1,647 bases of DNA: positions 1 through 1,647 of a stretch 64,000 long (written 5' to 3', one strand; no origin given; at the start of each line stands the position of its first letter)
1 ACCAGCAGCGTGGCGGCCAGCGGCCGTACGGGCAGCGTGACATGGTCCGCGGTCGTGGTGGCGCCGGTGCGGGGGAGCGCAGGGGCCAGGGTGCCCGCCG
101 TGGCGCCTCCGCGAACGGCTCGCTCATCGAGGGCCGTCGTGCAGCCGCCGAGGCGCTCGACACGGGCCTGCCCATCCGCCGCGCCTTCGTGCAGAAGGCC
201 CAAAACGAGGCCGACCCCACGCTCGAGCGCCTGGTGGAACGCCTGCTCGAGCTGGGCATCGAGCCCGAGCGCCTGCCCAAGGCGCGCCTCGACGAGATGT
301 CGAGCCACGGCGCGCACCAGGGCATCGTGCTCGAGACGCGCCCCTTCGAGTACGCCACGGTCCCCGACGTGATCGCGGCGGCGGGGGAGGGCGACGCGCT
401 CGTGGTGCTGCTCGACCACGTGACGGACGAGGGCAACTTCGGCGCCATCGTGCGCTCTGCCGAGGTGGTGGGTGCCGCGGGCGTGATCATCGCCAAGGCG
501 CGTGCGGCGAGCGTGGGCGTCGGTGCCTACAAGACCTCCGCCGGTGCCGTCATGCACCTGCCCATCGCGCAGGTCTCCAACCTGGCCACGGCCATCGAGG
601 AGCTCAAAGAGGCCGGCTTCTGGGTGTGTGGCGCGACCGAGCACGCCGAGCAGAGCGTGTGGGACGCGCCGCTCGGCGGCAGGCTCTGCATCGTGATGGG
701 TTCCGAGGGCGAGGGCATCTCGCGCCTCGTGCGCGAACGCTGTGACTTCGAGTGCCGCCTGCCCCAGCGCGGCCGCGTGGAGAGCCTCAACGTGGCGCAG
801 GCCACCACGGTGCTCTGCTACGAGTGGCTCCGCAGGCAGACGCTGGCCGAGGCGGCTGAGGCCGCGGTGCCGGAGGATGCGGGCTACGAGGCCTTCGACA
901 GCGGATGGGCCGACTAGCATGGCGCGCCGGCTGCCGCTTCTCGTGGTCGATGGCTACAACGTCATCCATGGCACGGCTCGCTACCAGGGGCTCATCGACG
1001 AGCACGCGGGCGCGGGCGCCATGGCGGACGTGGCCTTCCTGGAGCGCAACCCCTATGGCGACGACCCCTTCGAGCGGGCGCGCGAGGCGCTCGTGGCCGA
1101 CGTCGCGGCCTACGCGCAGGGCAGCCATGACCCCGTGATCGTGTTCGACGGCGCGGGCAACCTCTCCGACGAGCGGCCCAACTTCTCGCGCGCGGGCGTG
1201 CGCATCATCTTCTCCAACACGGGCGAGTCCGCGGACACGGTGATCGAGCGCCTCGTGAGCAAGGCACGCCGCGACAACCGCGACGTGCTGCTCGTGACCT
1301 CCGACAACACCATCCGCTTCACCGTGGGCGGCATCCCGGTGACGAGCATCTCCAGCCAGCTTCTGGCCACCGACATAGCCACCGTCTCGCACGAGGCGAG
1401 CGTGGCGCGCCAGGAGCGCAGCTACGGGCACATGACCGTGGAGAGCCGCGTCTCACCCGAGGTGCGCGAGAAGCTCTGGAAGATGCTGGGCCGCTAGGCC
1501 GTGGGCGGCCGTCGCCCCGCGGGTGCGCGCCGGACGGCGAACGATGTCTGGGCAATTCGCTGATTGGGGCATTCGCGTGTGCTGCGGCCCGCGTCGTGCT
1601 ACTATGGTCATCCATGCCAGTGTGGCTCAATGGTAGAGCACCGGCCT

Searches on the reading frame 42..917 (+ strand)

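Call 3: search_protein_families(library=pfam, proteins=[window:42-917:+], max_evalue=1)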
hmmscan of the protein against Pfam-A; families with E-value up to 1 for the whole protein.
window:42-917:+ (291 aa): 4 families
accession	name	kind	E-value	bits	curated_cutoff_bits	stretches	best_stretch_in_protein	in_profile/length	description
PF00588.24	SpoU_methylase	-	1.8e-38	132.3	29.7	1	120-260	2-142/142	SpoU rRNA Methylase family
PF08032.17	SpoU_sub_bind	-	9.7e-16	58.3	22.8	1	28-104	1-75/76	RNA 2'-O ribose methyltransferase substrate binding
PF22435.1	MRM3-like_sub_bind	-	0.087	13.7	27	1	27-62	22-57/84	MRM3-like substrate binding domain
PF18026.6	Exog_C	-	0.14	12.5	29.5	0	59-76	22-39/49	Endo/exonuclease (EXOG) C-terminal domain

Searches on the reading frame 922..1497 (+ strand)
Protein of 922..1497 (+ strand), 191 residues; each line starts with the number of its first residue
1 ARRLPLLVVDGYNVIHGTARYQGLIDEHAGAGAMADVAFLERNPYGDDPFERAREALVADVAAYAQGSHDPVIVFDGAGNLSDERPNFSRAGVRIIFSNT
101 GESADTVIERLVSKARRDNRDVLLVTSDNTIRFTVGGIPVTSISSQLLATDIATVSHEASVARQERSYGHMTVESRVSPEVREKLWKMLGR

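Call 3: search_protein_families(library=pfam, proteins=[window:922-1497:+], max_evalue=1)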
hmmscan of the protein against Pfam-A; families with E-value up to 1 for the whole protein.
window:922-1497:+ (191 aa): 1 family
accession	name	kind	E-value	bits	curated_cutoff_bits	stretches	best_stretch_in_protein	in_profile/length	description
PF05991.17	NYN_YacP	-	5.3e-25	88.8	24.6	2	48-188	22-164/166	YacP-like NYN domain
